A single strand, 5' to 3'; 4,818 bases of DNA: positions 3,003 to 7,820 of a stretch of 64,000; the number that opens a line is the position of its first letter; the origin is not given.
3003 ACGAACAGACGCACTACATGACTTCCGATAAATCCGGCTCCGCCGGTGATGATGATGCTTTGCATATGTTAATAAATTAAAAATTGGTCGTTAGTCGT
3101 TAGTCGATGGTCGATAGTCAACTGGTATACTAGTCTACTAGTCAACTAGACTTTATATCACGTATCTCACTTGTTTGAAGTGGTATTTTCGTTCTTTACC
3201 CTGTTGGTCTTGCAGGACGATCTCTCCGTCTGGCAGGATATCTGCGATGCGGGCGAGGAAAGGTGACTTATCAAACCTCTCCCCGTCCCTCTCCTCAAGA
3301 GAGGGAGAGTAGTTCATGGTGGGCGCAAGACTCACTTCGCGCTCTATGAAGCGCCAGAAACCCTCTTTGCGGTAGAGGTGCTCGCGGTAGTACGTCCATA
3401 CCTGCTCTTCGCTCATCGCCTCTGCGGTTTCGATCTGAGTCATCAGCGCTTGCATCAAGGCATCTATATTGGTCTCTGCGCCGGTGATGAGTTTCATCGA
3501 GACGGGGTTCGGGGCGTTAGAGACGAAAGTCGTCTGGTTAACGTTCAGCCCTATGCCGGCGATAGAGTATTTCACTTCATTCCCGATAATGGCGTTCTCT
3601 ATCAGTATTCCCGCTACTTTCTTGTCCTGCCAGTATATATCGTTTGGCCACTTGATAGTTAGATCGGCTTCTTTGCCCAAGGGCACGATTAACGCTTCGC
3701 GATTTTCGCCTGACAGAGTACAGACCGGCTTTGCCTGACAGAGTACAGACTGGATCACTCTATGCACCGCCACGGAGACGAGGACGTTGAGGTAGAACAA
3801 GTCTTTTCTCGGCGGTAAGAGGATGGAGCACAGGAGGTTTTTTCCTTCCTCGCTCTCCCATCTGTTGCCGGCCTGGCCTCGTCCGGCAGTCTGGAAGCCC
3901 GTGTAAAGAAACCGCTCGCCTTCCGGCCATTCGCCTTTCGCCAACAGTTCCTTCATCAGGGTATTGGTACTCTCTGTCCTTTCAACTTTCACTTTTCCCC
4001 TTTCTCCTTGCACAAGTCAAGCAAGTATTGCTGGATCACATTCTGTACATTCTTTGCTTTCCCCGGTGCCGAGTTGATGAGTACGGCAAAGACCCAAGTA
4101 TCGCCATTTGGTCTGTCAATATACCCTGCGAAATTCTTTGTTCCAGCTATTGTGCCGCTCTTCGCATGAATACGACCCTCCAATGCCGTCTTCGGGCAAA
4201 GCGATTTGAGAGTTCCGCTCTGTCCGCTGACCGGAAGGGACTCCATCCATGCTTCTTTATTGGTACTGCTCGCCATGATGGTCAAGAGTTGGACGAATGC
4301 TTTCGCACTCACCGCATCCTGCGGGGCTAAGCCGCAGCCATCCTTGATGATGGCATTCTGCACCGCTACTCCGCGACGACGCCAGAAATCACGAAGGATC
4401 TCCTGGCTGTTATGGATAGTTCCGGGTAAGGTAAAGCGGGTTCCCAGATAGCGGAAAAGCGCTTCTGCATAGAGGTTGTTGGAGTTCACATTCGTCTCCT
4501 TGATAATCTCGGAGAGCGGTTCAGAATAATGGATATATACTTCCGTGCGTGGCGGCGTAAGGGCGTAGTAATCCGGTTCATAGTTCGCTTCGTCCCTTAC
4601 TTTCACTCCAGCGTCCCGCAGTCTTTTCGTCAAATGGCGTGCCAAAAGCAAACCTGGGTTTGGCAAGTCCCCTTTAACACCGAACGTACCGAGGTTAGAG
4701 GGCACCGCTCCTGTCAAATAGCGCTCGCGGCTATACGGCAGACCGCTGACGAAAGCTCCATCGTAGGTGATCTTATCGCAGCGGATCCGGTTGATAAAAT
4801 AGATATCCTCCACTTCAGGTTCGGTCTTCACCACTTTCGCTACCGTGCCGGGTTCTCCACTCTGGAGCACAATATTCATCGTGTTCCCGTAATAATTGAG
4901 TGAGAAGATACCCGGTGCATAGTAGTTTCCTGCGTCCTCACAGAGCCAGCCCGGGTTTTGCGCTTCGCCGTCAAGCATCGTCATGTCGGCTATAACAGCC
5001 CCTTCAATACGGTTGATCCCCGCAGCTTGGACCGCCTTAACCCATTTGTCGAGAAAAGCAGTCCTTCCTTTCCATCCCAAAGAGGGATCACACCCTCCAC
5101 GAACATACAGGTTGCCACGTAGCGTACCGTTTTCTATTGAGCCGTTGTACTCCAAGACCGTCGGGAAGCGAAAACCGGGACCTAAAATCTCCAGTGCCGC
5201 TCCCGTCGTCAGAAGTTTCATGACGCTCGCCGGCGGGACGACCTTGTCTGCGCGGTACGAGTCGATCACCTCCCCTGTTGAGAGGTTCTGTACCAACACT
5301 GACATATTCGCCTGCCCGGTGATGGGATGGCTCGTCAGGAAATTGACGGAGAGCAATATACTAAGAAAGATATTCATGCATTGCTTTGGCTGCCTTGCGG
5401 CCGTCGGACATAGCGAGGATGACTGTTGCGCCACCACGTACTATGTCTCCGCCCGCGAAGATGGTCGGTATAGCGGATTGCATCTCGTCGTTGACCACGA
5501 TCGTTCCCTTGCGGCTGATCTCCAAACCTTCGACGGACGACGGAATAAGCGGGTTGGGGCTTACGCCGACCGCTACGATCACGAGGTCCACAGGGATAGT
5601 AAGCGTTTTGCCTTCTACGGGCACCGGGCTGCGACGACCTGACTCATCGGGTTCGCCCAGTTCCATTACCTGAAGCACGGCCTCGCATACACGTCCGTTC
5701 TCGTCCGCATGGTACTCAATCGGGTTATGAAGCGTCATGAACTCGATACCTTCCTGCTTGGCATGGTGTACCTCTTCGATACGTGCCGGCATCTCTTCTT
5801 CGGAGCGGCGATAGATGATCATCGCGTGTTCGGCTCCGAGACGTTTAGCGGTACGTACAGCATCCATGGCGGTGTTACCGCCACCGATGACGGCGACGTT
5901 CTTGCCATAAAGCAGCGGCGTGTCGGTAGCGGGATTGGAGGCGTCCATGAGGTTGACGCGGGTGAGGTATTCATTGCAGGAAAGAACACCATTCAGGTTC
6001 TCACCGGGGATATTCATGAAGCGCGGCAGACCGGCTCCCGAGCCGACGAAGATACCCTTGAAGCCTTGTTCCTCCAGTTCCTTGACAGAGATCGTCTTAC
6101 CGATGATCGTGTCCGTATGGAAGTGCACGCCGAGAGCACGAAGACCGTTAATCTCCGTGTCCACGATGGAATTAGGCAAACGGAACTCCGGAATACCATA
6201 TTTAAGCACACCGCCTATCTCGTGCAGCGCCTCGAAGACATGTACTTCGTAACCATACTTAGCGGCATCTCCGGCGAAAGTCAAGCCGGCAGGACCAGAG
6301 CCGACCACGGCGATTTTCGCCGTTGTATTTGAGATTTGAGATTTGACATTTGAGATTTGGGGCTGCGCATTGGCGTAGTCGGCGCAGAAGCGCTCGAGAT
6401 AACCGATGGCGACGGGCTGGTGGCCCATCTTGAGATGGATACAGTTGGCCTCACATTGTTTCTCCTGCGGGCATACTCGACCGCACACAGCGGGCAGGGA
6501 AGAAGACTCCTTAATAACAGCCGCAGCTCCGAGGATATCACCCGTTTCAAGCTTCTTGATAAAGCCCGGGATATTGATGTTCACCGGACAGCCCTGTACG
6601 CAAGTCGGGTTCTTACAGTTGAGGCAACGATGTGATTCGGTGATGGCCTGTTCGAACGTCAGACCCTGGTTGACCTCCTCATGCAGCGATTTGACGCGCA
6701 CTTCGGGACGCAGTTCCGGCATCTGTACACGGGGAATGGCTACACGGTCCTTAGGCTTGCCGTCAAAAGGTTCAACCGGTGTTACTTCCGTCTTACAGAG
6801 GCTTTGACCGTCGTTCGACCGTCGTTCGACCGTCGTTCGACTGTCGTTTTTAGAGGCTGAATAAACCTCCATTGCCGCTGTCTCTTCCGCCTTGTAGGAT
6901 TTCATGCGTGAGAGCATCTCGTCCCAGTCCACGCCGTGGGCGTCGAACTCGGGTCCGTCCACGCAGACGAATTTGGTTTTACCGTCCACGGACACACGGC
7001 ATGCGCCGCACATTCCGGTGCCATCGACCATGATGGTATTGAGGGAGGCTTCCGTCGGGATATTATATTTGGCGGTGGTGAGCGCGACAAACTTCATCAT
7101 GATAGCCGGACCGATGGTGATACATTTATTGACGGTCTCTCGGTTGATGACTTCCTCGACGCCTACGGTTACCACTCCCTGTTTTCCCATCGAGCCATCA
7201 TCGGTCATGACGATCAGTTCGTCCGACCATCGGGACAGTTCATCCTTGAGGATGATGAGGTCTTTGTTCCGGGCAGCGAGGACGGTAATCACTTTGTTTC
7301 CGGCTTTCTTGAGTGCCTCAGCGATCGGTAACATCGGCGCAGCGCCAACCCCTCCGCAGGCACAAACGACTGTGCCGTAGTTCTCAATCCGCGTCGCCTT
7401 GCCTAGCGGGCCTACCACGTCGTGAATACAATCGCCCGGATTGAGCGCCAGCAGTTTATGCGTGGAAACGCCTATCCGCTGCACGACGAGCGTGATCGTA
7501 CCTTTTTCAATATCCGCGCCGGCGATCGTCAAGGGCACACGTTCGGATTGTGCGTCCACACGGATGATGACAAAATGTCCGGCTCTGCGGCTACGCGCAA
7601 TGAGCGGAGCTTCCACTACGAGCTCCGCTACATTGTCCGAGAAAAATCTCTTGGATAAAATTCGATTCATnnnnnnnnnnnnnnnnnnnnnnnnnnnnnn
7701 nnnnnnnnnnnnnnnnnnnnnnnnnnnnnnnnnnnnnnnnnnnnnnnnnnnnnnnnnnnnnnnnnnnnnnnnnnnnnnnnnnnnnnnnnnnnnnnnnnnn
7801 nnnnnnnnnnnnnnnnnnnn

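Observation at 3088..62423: Pervasive period-7 microsatellite-like arrays from a few recurring families, found both intergenic and in frame inside conserved genes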

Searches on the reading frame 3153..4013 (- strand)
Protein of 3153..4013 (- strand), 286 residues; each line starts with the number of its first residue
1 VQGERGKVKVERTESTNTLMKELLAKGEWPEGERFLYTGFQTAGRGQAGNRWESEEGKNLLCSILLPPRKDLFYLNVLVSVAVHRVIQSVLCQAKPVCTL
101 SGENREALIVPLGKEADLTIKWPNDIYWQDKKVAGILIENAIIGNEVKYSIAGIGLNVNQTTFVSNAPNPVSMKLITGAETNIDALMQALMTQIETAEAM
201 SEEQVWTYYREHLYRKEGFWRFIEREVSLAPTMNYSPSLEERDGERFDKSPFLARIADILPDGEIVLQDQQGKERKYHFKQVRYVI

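Call 15: search_protein_families(library=pfam, proteins=[window:3153-4013:-])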
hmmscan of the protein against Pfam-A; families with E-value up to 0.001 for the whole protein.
window:3153-4013:- (286 aa): 1 family
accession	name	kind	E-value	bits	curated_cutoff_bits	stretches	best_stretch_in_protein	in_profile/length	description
PF03099.24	BPL_LplA_LipB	-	2e-18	67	21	1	11-157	3-133/133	Biotin/lipoate A/B protein ligase family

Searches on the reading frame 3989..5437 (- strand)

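Call 15: search_protein_families(library=pfam, proteins=[window:3989-5437:-])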
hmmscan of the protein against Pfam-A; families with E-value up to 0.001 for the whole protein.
window:3989-5437:- (482 aa): 3 families
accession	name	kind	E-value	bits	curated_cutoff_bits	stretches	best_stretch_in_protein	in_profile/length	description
PF02113.21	Peptidase_S13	-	2.5e-82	277.5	22.8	1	38-470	12-439/444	D-Ala-D-Ala carboxypeptidase 3 (S13) family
PF13354.11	Beta-lactamase2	-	3e-08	33.7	22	0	308-453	75-213/214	Beta-lactamase enzyme family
PF00905.27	Transpeptidase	-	0.0004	20.1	22.1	0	375-462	202-288/299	Penicillin binding protein transpeptidase domain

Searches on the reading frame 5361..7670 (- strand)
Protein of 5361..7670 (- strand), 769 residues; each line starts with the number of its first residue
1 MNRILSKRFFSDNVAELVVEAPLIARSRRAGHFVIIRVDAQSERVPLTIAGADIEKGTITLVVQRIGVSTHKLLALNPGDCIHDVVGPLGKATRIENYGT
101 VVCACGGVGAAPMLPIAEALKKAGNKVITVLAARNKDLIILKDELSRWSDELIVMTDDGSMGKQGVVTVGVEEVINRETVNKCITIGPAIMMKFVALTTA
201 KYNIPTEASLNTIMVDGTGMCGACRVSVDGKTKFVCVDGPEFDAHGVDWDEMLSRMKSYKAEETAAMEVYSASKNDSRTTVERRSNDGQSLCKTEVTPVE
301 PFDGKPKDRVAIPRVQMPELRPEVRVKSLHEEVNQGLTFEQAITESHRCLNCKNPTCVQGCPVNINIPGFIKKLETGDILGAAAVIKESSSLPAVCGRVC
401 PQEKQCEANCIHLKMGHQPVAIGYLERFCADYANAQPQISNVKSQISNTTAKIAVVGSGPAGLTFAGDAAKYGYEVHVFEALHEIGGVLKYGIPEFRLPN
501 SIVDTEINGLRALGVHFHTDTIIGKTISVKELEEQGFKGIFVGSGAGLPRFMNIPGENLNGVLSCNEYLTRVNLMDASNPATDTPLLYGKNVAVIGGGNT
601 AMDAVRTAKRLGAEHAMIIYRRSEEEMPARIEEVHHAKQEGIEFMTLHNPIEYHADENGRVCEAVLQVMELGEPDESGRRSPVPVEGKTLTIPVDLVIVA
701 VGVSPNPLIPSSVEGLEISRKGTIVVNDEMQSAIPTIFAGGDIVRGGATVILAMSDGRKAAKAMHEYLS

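Call 15: search_protein_families(library=pfam, proteins=[window:5361-7670:-])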
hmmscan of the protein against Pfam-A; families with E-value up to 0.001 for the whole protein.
window:5361-7670:- (769 aa): 9 families
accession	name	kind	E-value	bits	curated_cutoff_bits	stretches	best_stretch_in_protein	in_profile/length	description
PF14691.11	Fer4_20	-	6.1e-40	136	25.8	1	330-436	5-111/113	Dihydroprymidine dehydrogenase domain II, 4Fe-4S cluster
PF07992.20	Pyr_redox_2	-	3.5e-36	125.6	26.1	1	452-757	2-291/291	Pyridine nucleotide-disulphide oxidoreductase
PF10418.14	DHODB_Fe-S_bind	-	1.3e-13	50.8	23.9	1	211-247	1-40/41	Iron-sulfur cluster binding domain of dihydroorotate dehydrogenase B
PF00070.33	Pyr_redox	-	2.3e-12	47.7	22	2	591-662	1-75/82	Pyridine nucleotide-disulphide oxidoreductase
PF13450.12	NAD_binding_8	-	1.2e-07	32.3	21.9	1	455-489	1-35/68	NAD(P)-binding Rossmann-like domain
PF13738.12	Pyr_redox_3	-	2.2e-06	27.6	30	0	587-740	162-304/305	Pyridine nucleotide-disulphide oxidoreductase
PF01262.27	AlaDh_PNT_C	-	8.1e-06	25.8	23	0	591-618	30-57/214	Alanine dehydrogenase/PNT, C-terminal domain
PF00175.26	NAD_binding_1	-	2.5e-05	25.3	22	1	105-195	3-107/109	Oxidoreductase NAD-binding domain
PF03486.20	HI0933_like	-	0.00093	19.1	50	0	452-486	2-36/244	HI0933-like protein Rossmann domain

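Call 49: search_solved_structures(query=window:5361-7670:-, show_alignments=1)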
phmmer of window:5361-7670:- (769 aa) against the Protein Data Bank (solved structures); distinct sequences matched with E-value up to 0.001: 89 (the best 60 are shown).
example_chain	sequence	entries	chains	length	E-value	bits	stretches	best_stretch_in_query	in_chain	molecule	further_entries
4ylf_B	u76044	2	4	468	1e-149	503.5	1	315-768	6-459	Dihydropyrimidine dehydrogenase subunit A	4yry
5jca_L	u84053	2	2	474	2e-141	476.1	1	312-769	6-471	NADH-dependent Ferredoxin:NADP Oxidoreductase (NfnI) subunit alpha | NADH-dependent Ferredoxin:NADP Oxidoreductase subunit alpha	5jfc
5vj7_A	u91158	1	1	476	1.6e-135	456.6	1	311-769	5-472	Oxidoreductase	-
9bov_A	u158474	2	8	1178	1.6e-85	291.3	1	345-768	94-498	Molybdopterin oxidoreductase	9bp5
9n5u_A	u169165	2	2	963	3.9e-85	290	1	338-768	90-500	NfnA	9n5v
6s6s_G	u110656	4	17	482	1.6e-82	281.3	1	316-768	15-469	Glutamate synthase [NADPH] small chain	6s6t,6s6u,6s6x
2vdc_G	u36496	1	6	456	9.7e-81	275.5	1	337-768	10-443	GLUTAMATE SYNTHASE [NADPH] SMALL CHAIN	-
5jca_S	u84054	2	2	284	5.7e-79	269.6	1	3-270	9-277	NADH-dependent Ferredoxin:NADP Oxidoreductase (NfnI) subunit beta | NADH-dependent Ferredoxin:NADP Oxidoreductase subunit beta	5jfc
4ylf_A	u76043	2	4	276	3.1e-78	267.2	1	1-268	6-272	Dihydroorotate dehydrogenase B (NAD(+)), electron transfer subunit homolog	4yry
8oh5_C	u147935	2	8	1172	7e-74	252.8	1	341-768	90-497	Formate dehydrogenase-O, major subunit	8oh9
7m31_A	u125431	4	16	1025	4.5e-50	174.1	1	341-768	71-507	Dihydropyrimidine dehydrogenase [NADP(+)]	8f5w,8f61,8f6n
1h7x_A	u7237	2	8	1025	4.5e-50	174.1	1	341-768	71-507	DIHYDROPYRIMIDINE DEHYDROGENASE | Dihydropyrimidine dehydrogenase [NADP(+)]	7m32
1gt8_A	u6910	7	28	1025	4.5e-50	174.1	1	341-768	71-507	DIHYDROPYRIMIDINE DEHYDROGENASE | Dihydropyrimidine dehydrogenase [NADP(+)]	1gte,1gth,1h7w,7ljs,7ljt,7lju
5vj7_B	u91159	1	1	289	3.8e-45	157.8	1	3-271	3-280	Ferredoxin-NADP(+) reductase subunit alpha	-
7mfm_I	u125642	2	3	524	3.2e-40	141.5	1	304-768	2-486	Glutamate synthase (NADPH) small chain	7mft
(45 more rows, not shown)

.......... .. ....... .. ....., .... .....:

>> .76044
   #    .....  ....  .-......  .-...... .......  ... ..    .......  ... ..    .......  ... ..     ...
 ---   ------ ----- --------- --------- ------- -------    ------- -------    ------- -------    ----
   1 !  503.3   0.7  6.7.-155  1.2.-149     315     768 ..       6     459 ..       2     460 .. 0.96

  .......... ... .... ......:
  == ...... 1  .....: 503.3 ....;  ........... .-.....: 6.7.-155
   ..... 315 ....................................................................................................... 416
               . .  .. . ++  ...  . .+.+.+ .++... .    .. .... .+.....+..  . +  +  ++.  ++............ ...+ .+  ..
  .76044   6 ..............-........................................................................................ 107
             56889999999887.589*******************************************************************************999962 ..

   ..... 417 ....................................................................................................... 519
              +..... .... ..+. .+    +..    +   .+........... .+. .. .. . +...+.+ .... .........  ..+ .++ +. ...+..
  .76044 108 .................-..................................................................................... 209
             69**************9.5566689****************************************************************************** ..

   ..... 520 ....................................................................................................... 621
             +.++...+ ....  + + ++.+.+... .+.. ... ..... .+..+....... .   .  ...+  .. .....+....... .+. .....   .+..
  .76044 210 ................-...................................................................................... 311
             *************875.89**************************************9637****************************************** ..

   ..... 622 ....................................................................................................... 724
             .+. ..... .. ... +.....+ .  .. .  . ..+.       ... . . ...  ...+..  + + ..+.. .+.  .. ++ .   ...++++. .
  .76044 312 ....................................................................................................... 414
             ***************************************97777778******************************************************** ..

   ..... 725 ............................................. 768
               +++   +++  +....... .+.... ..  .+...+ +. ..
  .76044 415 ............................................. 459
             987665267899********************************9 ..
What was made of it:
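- On Phase-variable contingency loci: The hosts are housekeeping genes (calls 15, 49).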
